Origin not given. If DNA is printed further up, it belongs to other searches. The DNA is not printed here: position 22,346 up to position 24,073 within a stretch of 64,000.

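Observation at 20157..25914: Non-canonical isomerase-kinase-aldolase sugar operon with a mutarotase-like DUF protein and a divergent PocR/AraC sensor regulator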

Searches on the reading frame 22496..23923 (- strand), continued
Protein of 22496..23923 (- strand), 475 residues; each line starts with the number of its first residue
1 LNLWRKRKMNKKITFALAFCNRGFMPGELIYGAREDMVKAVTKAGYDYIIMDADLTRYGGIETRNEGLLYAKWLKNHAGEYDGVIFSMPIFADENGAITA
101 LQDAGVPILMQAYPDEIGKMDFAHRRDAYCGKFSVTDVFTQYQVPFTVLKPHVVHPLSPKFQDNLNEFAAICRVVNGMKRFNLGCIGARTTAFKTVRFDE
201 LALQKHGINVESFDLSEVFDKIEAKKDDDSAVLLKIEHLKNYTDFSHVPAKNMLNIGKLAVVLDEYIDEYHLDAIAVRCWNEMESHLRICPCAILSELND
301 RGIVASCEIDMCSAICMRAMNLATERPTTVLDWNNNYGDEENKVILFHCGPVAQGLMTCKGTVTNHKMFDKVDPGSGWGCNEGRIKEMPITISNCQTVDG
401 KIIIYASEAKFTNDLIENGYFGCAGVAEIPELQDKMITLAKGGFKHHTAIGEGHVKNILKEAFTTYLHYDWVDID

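Call 81: find_encoding_contigs(protein=P0370, flank=6000, max_places=1)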
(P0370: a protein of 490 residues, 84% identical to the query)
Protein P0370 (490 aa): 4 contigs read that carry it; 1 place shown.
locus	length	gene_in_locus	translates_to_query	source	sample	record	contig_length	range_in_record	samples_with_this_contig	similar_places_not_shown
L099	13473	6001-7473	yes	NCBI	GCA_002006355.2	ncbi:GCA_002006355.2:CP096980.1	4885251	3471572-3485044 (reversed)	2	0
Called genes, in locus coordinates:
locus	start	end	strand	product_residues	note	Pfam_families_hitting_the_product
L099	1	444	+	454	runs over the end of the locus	PF13347:MFS_2, PF07690:MFS_1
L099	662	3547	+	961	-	PF25788:Ig_Rha78A_N, PF08531:Bac_rhamnosid_N, PF05592:Bac_rhamnosid, PF17389:Bac_rhamnosid6H, PF17390:Bac_rhamnosid_C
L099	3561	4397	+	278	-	PF00753:Lactamase_B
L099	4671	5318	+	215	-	PF00923:TAL_FSA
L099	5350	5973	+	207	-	PF16161:DUF4867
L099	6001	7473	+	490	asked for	PF02952:Fucose_iso_C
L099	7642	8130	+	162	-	PF13527:Acetyltransf_9, PF00583:Acetyltransf_1, PF13673:Acetyltransf_10, PF13508:Acetyltransf_7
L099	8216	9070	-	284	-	PF02311:AraC_binding, PF00165:HTH_AraC (faint), PF12833:HTH_18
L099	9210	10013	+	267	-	PF23441:SDR (weak), PF00106:adh_short, PF08659:KR, PF13561:adh_short_C2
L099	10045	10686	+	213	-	PF02502:LacAB_rpiB, PF12408:DUF3666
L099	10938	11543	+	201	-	PF04892:VanZ-LLP1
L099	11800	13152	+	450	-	PF00959:Phage_lysozyme, PF08239:SH3_3 (faint)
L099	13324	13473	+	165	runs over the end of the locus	PF06541:ABC_trans_CmpB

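Call 82: find_encoding_contigs(protein=P0295, flank=6000, max_places=1)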
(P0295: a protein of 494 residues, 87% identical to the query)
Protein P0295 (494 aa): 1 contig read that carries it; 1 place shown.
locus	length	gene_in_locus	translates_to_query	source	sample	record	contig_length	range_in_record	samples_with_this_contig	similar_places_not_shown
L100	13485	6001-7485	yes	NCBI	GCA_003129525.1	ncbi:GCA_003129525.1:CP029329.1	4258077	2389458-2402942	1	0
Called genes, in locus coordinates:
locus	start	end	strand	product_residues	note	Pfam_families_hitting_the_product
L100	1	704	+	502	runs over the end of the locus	PF00370:FGGY_N, PF02782:FGGY_C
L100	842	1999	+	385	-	PF13412:HTH_24, PF00480:ROK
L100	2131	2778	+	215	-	PF00923:TAL_FSA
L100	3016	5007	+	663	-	PF00456:Transketolase_N, PF02779:Transket_pyr, PF02780:Transketolase_C, PF22613:Transketolase_C_1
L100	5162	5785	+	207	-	PF16161:DUF4867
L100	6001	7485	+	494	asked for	PF02952:Fucose_iso_C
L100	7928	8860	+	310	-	PF00149:Metallophos, PF12850:Metallophos_2 (faint)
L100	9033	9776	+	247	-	PF00106:adh_short, PF08659:KR, PF23441:SDR (weak), PF13561:adh_short_C2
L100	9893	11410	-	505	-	PF00672:HAMP (faint), PF00512:HisKA, PF02518:HATPase_c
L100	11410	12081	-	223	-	PF00072:Response_reg, PF00486:Trans_reg_C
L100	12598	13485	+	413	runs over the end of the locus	PF00675:Peptidase_M16, PF05193:Peptidase_M16_C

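Call 97: find_encoding_contigs(protein=P0005, flank=10000, max_places=2)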
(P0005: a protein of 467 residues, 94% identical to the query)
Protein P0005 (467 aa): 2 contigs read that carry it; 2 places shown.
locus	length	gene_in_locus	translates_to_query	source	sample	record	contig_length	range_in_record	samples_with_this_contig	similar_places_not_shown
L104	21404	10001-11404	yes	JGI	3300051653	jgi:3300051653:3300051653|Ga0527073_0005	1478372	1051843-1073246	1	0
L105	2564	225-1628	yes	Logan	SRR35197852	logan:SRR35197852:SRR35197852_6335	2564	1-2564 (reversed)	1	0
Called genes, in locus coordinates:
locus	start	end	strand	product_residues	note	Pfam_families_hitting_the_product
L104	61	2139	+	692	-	PF24898:GGDEF_GdpP, PF01368:DHH, PF02272:DHHA1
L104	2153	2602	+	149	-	PF01281:Ribosomal_L9_N, PF03948:Ribosomal_L9_C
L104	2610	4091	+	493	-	PF00772:DnaB, PF03796:DnaB_C, PF06745:ATPase (weak), PF13481:AAA_25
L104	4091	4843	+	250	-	PF00753:Lactamase_B, PF23023:Anti-Pycsar_Apyc1 (weak), PF12706:Lactamase_B_2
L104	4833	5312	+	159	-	PF02590:SPOUT_MTase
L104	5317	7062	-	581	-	-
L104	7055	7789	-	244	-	PF00005:ABC_tran, PF13304:AAA_21 (weak)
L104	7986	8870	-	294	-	PF10114:PocR, PF12833:HTH_18, PF00165:HTH_AraC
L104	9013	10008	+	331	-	PF14486:DUF4432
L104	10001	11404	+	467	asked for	PF02952:Fucose_iso_C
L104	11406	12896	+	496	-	PF00370:FGGY_N, PF02782:FGGY_C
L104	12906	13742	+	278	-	PF01116:F_bP_aldolase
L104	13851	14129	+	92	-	-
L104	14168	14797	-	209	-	PF10502:Peptidase_S26, PF00717:Peptidase_S24 (faint)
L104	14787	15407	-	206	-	PF01813:ATP-synt_D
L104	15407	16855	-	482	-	PF02874:ATP-synt_ab_N, PF00006:ATP-synt_ab, PF22919:ATP-synt_VA_C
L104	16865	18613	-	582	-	PF02874:ATP-synt_ab_N, PF16886:ATP-synt_ab_Xtn, PF00006:ATP-synt_ab, PF22919:ATP-synt_VA_C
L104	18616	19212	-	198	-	-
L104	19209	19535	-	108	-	PF01990:ATP-synt_F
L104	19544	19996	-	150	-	PF00137:ATP-synt_C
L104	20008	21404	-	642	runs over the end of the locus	PF01496:V_ATPase_I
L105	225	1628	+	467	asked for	PF02952:Fucose_iso_C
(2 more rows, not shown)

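Call 100: search_protein_families(library=ncbifam, proteins=[L001:11803-14169:+, L001:14199-15176:+, L001:15193-15708:+, L001:15683-17086:+, L040:88-2193:+], max_evalue=1e-8)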
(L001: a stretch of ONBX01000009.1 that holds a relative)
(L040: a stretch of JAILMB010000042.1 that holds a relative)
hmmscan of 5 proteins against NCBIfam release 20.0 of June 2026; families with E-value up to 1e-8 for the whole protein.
L001:11803-14169:+ (788 aa): 8 families
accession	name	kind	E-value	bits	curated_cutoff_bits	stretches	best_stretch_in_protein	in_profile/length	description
NF041610.1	alph_arabinopyran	equivalog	1.3e-148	496.4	1300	2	116-385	57-329/738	exo-alpha-(1->6)-L-arabinopyranosidase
NF052330.1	BetGlucosiCelf0468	equivalog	3.9e-98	329.7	1300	2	114-416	51-376/817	beta-d-glucosidase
NF052331.1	Bet13-16Glucosase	equivalog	6.5e-93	312.2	1330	2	119-385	95-387/750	exo-beta-d-1,3/1,6-glucosidase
NF011678.0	PRK15098.1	equivalog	1.4e-92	311.4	666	2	440-686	516-756/765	beta-glucosidase BglX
NF041776.1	xylosidase_Xyl3A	equivalog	1.5e-88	297.8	1250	2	438-685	608-837/846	xylan 1,4-beta-xylosidase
NF052329.1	XyloArabinsidase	equivalog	1.1e-85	288.2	1050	2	104-393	97-408/750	beta-xylosidase/alpha-l-arabinosidase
NF041579.1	betaxyl_Flavo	equivalog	1.2e-76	258.4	1350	2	419-685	450-704/716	beta-xylosidase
NF003740.0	PRK05337.1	equivalog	8.2e-13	48.2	207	1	133-280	98-250/340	beta-N-acetylhexosaminidase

L001:14199-15176:+ (325 aa): 3 families
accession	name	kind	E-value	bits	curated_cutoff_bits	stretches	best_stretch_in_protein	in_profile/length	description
NF049922.1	MethglyxlRedYdjG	equivalog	2e-16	59.9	550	0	43-162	47-182/326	NADH-dependent methylglyoxal reductase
TIGR01293.1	Kv_beta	subfamily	1.5e-14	53.8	365.4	1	29-170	28-173/319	voltage-dependent potassium channel subunit beta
NF007912.0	PRK10625.1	equivalog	2.5e-11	43.6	415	0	5-311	2-327/346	NADP(H)-dependent aldo-keto reductase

L001:15193-15708:+ (171 aa): 5 families
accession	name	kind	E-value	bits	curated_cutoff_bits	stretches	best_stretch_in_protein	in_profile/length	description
NF002696.0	PRK02487.1-5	equivalog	2.2e-22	79.1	146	1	18-166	7-155/160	heme-degrading domain-containing protein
NF002695.0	PRK02487.1-4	equivalog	4.2e-11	42.7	282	1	21-160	10-149/165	heme-degrading domain-containing protein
NF002694.0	PRK02487.1-3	equivalog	6.6e-11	42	311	1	23-163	12-152/171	heme-degrading domain-containing protein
NF002693.0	PRK02487.1-2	equivalog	1.4e-10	41.4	307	1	22-160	15-153/169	heme-degrading domain-containing protein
NF002692.0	PRK02487.1-1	equivalog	5e-09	35.8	297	1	20-159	12-151/158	heme-degrading domain-containing protein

L001:15683-17086:+ (467 aa): 5 families
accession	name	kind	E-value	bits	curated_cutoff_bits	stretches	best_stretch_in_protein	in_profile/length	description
TIGR00792.1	gph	subfamily_domain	3.9e-85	286.1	231.35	1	30-461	1-425/437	glycoside-pentoside-hexuronide (GPH):cation symporter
NF007353.0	PRK09848.1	equivalog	3.6e-62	210.6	528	1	31-461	11-433/457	glucuronide transporter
NF007237.0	PRK09669.1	subfamily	8.1e-58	196.2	610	1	29-461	10-433/461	putative symporter YagG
NF007749.0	PRK10429.1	equivalog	5.9e-47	160.5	456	1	28-451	6-427/473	melibiose:sodium transporter MelB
NF008526.0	PRK11462.1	equivalog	2.3e-41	142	836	1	28-450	9-421/460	glycoside-pentoside-hexuronide family transporter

L040:88-2193:+ (701 aa): 8 families
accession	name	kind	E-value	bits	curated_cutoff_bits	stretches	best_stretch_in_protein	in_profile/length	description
NF041610.1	alph_arabinopyran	equivalog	7.8e-148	493.8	1300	1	23-612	50-655/738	exo-alpha-(1->6)-L-arabinopyranosidase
NF052330.1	BetGlucosiCelf0468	equivalog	1.4e-94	317.9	1300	2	31-337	54-381/817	beta-d-glucosidase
NF041776.1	xylosidase_Xyl3A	equivalog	1.2e-88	298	1250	2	352-606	606-843/846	xylan 1,4-beta-xylosidase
NF011678.0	PRK15098.1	equivalog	9.1e-88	295.5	666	2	344-603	501-758/765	beta-glucosidase BglX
NF052331.1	Bet13-16Glucosase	equivalog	4.9e-83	279.6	1330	2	34-290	96-381/750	exo-beta-d-1,3/1,6-glucosidase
NF052329.1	XyloArabinsidase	equivalog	8.2e-80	268.8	1050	2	31-306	108-406/750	beta-xylosidase/alpha-l-arabinosidase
NF041579.1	betaxyl_Flavo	equivalog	4.2e-77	259.9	1350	2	346-606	459-710/716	beta-xylosidase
NF003740.0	PRK05337.1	equivalog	1.5e-12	47.3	207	1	46-194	97-250/340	beta-N-acetylhexosaminidase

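Call 103: search_protein_families(library=pfam, proteins=[L075:2625-3713:+, L075:3715-5268:+, L075:5325-6809:+, L075:6796-7908:+, L075:10297-11214:+, L075:11305-12864:+, L075:12938-13564:+, L075:13569-15044:+, L075:15305-16903:+], max_evalue=0.00001)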
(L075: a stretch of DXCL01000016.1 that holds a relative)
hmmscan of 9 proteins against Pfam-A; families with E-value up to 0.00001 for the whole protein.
L075:2625-3713:+ (362 aa): 5 families
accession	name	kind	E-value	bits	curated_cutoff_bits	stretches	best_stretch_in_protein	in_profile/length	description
PF03054.22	tRNA_Me_trans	-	2.2e-81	272.8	20.6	1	5-200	1-201/202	tRNA methyl transferase HUP domain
PF20259.3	tRNA_Me_trans_M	-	5.1e-24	84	27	1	205-273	1-66/66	tRNA methyl transferase PRC-barrel domain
PF20258.4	tRNA_Me_trans_C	-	1.2e-18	67.6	20.6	1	282-356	2-77/77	Aminomethyltransferase beta-barrel domain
PF02540.23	NAD_synthase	-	6.5e-07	29.2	21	1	3-76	17-84/242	NAD synthase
PF01171.26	ATP_bind_3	-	3.6e-06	27.3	27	0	7-187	2-163/182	PP-loop family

L075:3715-5268:+ (517 aa): 0 families

L075:5325-6809:+ (494 aa): 2 families
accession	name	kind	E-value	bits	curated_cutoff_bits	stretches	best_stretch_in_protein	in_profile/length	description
PF00370.27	FGGY_N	-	6.7e-42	144.2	28.8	1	4-240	3-245/245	FGGY family of carbohydrate kinases, N-terminal domain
PF02782.22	FGGY_C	-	7.7e-29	101.3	27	1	254-442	6-198/198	FGGY family of carbohydrate kinases, C-terminal domain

L075:6796-7908:+ (370 aa): 3 families
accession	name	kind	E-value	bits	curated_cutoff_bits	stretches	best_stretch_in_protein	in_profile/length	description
PF00107.32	ADH_zinc_N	-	1.4e-26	93.4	31.8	1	198-328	1-128/129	Zinc-binding dehydrogenase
PF08240.17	ADH_N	-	8.4e-19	68.2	23.5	1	32-151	1-99/104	Alcohol dehydrogenase GroES-like domain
PF16912.11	Glu_dehyd_C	-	5e-16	59.2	34.9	1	163-357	4-201/211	Glucose dehydrogenase C-terminus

L075:10297-11214:+ (305 aa): 1 family
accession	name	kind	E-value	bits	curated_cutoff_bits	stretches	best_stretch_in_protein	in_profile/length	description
PF14486.12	DUF4432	-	1.3e-58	198.6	32.5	1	27-279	2-276/304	Domain of unknown function (DUF4432)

L075:11305-12864:+ (519 aa): 1 family
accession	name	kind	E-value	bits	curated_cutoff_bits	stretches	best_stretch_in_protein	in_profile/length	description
PF02952.23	Fucose_iso_C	-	2.4e-32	112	29.3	1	377-502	2-141/143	L-fucose isomerase, C-terminal domain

L075:12938-13564:+ (208 aa): 3 families
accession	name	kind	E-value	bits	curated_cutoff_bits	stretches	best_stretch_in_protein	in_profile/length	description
PF13472.12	Lipase_GDSL_2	-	5e-25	89.5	32.9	1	11-193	1-175/178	GDSL-like Lipase/Acylhydrolase family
PF00657.28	Lipase_GDSL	-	1.1e-16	62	23.6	1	9-201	1-208/208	GDSL-like Lipase/Acylhydrolase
PF04311.20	DUF459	-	2.2e-06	27.6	27.2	1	52-203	35-196/197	Protein of unknown function (DUF459)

L075:13569-15044:+ (491 aa): 2 families
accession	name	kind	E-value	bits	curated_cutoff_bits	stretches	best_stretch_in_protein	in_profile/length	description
PF00370.27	FGGY_N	-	2e-73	247.4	28.8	1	4-245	2-245/245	FGGY family of carbohydrate kinases, N-terminal domain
PF02782.22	FGGY_C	-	4.3e-38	131.5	27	1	255-438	2-197/198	FGGY family of carbohydrate kinases, C-terminal domain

L075:15305-16903:+ (532 aa): 2 families
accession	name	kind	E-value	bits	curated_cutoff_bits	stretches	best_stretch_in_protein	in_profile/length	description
PF02782.22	FGGY_C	-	2.4e-35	122.6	27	1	276-473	2-196/198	FGGY family of carbohydrate kinases, C-terminal domain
PF00370.27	FGGY_N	-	9.5e-21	74.9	28.8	1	15-254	2-233/245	FGGY family of carbohydrate kinases, N-terminal domain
